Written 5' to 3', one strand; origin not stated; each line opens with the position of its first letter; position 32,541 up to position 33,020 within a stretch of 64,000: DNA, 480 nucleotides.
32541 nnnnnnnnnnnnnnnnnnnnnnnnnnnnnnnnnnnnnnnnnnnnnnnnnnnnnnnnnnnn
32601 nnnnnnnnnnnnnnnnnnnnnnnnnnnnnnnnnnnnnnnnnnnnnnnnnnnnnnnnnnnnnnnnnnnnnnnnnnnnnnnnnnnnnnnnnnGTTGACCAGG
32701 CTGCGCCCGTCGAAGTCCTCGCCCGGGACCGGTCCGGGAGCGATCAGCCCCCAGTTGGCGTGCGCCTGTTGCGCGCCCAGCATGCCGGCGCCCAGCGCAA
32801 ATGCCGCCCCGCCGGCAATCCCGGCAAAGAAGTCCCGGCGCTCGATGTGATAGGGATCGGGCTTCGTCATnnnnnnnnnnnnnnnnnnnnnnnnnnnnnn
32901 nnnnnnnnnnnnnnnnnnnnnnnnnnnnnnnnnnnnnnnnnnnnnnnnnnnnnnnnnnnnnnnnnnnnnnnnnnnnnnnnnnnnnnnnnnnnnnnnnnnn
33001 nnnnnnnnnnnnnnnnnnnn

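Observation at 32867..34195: A class V aminotransferase-fold PLP enzyme carrying a twin-arginine export signal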

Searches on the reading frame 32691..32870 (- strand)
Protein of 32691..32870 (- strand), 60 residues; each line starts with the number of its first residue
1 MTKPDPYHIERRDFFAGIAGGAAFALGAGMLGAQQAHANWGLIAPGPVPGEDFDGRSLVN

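Call 63: search_protein_families(library=pfam, max_evalue=10, proteins=[window:32691-32870:-])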
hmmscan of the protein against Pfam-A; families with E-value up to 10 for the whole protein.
seq(60 aa): 0 families

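Call 64: search_protein_families(library=ncbifam, max_evalue=10, proteins=[window:32691-32870:-])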
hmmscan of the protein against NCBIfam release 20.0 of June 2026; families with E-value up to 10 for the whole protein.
seq(60 aa): 0 families
